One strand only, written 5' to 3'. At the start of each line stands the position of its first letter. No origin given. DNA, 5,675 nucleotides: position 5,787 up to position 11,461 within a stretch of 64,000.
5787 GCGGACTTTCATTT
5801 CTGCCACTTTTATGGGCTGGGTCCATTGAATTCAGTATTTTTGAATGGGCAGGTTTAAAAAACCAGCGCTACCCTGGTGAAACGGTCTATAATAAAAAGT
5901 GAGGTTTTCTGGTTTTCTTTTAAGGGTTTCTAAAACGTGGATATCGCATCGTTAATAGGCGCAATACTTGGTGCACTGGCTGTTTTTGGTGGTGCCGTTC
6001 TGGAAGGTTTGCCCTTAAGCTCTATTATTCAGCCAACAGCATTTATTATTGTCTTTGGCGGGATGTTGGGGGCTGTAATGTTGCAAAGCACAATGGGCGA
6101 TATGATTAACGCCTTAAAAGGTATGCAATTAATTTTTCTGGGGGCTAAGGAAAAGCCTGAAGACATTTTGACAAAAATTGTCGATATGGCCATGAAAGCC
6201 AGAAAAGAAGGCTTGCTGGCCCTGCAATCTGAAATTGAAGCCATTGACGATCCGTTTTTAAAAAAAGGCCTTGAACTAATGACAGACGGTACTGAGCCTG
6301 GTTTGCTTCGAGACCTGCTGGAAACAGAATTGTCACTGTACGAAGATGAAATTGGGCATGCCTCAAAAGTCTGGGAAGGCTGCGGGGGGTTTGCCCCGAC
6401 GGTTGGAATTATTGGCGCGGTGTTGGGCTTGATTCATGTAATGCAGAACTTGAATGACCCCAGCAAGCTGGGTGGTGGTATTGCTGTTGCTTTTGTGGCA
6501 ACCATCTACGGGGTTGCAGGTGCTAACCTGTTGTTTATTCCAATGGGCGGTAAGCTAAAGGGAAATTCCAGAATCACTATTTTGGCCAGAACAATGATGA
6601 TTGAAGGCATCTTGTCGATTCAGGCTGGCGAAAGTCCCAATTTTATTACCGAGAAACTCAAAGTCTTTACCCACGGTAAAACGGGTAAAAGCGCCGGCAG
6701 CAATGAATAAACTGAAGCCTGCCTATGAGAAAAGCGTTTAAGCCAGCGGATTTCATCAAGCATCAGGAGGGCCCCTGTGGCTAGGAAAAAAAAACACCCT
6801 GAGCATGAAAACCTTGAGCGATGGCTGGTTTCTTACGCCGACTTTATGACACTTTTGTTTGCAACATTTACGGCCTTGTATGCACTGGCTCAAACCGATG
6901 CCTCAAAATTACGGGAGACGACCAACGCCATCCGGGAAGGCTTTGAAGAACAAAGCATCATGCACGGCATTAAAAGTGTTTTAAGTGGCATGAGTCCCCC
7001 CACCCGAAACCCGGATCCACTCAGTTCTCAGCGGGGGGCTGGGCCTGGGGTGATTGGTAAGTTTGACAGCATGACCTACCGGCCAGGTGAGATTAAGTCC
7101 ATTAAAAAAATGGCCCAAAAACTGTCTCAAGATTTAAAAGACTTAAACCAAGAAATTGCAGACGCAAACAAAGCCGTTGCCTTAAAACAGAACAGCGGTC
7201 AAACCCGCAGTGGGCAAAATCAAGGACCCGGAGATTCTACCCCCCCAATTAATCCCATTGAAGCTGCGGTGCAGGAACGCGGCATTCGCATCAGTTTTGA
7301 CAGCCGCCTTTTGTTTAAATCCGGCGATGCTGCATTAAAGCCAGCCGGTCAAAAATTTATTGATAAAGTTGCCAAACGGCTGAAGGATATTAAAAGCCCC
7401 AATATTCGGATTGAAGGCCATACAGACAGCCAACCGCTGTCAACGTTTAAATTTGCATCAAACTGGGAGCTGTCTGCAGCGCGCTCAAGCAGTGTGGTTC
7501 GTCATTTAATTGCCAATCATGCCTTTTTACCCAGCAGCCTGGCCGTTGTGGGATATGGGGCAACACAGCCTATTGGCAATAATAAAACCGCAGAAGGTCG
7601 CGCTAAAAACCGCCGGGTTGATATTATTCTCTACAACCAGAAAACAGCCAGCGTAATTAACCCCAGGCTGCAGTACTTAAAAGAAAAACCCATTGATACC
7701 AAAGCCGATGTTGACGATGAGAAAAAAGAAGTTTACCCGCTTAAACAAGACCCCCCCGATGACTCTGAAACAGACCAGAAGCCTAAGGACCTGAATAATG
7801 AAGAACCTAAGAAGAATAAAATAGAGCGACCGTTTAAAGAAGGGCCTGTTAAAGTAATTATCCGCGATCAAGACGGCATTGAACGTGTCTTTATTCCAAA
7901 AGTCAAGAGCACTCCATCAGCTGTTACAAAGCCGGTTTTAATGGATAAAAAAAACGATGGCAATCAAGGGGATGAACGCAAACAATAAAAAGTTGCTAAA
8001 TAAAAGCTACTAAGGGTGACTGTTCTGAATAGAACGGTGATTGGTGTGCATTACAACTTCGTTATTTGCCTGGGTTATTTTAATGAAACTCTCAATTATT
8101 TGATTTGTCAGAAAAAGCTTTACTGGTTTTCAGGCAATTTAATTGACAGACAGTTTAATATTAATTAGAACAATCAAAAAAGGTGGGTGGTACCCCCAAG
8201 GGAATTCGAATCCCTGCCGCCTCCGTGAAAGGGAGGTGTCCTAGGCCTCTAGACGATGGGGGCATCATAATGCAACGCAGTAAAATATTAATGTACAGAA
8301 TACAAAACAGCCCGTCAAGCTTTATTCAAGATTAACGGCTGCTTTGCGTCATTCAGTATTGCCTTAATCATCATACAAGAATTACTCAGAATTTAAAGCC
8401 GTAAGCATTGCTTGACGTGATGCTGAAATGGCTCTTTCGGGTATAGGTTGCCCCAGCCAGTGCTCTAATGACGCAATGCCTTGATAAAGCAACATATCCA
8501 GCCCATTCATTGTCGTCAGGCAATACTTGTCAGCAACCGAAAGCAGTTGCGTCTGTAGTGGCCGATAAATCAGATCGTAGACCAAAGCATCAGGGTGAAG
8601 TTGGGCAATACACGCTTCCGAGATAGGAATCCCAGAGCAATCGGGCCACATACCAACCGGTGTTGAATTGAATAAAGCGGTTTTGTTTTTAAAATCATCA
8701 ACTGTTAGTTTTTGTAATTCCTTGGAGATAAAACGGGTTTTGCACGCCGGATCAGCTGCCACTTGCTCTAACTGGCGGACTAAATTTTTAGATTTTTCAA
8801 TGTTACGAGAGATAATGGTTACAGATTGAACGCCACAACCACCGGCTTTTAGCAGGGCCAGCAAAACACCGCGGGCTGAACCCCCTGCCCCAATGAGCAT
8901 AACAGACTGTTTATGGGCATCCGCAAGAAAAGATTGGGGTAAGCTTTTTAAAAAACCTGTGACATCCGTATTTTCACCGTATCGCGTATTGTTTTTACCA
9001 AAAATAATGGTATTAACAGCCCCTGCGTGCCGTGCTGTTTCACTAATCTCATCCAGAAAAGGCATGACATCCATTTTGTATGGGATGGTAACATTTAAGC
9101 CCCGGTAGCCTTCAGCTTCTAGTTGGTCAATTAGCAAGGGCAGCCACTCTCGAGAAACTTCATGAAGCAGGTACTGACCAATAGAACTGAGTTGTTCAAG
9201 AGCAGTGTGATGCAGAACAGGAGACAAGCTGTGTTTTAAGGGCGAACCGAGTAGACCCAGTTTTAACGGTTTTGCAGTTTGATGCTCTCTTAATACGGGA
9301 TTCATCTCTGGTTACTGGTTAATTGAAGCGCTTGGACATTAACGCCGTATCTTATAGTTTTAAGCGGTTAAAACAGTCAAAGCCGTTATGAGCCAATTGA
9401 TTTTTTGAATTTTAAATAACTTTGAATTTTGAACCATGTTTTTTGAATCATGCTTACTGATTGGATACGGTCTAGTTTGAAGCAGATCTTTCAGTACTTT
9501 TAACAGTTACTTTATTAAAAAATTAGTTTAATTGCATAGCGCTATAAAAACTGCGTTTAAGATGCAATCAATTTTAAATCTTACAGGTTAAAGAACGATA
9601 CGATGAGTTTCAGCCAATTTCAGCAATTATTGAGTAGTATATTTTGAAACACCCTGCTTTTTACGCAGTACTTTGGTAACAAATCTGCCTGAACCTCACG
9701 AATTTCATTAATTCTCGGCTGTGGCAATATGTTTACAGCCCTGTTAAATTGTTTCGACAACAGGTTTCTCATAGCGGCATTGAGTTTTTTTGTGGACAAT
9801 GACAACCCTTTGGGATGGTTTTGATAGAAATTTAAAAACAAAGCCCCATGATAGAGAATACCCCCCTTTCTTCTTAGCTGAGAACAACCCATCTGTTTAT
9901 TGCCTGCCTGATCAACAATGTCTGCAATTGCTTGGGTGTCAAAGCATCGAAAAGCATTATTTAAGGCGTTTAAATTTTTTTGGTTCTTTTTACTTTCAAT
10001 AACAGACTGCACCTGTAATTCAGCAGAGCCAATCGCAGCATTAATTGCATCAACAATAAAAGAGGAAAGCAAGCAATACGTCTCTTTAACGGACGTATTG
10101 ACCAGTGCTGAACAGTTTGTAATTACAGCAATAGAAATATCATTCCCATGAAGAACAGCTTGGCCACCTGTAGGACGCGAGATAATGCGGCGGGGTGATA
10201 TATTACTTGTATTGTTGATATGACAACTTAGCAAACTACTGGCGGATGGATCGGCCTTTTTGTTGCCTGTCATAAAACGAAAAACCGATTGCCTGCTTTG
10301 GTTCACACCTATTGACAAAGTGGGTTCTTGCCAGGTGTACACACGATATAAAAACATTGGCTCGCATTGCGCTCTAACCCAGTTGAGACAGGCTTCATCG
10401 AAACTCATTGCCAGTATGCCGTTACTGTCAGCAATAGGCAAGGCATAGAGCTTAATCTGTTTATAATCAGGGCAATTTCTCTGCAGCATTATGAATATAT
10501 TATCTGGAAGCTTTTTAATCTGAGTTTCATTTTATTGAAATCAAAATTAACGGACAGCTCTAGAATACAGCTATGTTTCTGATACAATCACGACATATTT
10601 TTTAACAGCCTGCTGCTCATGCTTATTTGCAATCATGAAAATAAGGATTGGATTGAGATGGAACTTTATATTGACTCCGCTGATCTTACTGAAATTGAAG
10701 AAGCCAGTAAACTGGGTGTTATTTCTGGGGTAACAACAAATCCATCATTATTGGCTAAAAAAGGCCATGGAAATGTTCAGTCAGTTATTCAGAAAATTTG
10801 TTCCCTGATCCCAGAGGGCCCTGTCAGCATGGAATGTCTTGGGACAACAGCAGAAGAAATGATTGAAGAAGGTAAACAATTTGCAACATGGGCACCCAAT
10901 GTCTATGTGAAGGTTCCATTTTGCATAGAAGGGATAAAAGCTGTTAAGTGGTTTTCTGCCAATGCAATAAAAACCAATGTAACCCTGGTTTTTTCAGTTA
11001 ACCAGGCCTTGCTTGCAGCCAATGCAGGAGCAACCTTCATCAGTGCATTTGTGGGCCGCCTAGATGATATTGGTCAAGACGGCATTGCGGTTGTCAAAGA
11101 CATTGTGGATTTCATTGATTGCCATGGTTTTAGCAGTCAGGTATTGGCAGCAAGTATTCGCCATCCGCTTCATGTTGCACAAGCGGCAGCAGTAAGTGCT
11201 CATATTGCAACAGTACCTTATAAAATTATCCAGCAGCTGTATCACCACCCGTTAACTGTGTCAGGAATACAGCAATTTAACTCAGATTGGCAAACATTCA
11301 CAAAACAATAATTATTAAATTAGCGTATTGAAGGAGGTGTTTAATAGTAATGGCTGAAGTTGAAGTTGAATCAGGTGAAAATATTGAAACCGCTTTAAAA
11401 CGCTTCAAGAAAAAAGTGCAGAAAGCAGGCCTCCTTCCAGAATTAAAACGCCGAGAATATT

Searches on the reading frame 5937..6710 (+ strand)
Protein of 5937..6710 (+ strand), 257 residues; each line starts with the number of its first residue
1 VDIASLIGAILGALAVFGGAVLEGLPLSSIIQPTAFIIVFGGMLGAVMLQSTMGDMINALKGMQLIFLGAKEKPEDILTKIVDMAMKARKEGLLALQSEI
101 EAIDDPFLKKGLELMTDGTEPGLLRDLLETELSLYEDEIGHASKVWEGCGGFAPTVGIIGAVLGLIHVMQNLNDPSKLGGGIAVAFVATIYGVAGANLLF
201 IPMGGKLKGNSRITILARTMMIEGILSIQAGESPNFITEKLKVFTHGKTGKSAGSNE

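Call 27: search_protein_families(library=pfam, proteins=[window:5937-6710:+], max_evalue=0.0001)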
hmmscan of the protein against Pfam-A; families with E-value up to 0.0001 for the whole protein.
window:5937-6710:+ (257 aa): 2 families
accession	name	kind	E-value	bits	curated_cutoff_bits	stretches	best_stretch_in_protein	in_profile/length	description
PF01618.21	MotA_ExbB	-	5.8e-29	100.9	22.9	1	101-215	3-122/127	MotA/TolQ/ExbB proton channel family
PF20560.3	MotA_N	-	1.3e-09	38.6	27.3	1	6-92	1-91/91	Motility protein A N-terminal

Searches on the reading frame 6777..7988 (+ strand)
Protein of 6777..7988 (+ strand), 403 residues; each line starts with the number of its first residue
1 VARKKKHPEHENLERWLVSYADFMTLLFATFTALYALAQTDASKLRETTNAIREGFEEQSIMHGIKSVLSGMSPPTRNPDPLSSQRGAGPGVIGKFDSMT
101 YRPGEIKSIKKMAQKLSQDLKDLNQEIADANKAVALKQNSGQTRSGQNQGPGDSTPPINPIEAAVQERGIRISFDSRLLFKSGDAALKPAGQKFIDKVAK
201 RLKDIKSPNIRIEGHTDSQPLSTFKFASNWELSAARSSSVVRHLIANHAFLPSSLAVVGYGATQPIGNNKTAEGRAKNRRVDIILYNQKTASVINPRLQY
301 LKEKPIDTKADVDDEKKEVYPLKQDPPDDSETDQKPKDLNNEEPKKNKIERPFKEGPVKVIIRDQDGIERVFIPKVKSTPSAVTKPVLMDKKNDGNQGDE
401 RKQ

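Call 27: search_protein_families(library=pfam, proteins=[window:6777-7988:+], max_evalue=0.0001)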
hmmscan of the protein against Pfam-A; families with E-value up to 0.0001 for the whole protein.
window:6777-7988:+ (403 aa): 2 families
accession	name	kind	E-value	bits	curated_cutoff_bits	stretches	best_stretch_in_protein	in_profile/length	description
PF00691.25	OmpA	-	3.3e-19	69.5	27.2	1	179-279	1-98/98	OmpA family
PF13677.11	MotB_plug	-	6.6e-16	58.1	24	1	4-56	2-58/58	Membrane MotB of proton-channel complex MotA/MotB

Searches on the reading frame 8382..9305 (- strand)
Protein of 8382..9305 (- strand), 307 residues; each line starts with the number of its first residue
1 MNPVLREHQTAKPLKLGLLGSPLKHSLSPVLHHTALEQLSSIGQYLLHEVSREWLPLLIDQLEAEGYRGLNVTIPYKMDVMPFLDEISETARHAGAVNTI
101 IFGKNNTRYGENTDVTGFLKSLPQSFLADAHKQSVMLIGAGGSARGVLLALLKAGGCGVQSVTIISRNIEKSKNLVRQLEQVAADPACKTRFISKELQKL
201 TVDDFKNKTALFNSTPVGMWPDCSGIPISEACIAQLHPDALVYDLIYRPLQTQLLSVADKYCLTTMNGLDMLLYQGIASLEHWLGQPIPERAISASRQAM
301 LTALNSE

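Call 27: search_protein_families(library=pfam, proteins=[window:8382-9305:-], max_evalue=0.0001)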
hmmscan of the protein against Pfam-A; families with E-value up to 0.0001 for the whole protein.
window:8382-9305:- (307 aa): 3 families
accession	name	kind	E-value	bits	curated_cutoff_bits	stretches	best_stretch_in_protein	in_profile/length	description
PF08501.16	Shikimate_dh_N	-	1.2e-25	90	27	1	18-100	1-83/83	Shikimate dehydrogenase substrate binding domain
PF18317.6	SDH_C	-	2e-07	31.1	25.8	1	268-293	1-26/31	Shikimate 5'-dehydrogenase C-terminal domain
PF01488.26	Shikimate_DH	-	2.1e-06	28.3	24.3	1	124-183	4-60/138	Shikimate / quinate 5-dehydrogenase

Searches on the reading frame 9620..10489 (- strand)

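Call 27: search_protein_families(library=pfam, proteins=[window:9620-10489:-], max_evalue=0.0001)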
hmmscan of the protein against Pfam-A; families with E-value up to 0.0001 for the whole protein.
window:9620-10489:- (289 aa): 2 families
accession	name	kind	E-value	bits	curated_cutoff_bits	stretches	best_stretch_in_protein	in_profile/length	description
PF21948.1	LplA-B_cat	-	3.4e-09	37.4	27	1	102-230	58-157/200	Lipoyl protein ligase A/B catalytic domain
PF03099.24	BPL_LplA_LipB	-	8.8e-05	22.9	21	0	101-220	27-131/133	Biotin/lipoate A/B protein ligase family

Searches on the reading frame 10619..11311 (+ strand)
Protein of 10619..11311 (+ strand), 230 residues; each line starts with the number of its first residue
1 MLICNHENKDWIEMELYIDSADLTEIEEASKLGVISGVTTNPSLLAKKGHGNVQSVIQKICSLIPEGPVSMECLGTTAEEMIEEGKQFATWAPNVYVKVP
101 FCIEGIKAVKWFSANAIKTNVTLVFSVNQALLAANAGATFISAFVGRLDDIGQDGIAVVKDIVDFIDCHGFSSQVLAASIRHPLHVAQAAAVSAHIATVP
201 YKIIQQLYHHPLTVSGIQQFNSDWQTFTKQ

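Call 27: search_protein_families(library=pfam, proteins=[window:10619-11311:+], max_evalue=0.0001)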
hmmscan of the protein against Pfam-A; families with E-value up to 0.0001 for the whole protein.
window:10619-11311:+ (230 aa): 1 family
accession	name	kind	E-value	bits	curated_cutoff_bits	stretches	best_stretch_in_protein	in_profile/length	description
PF00923.25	TAL_FSA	-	8.3e-55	186.6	27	1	16-225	1-279/285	Transaldolase/Fructose-6-phosphate aldolase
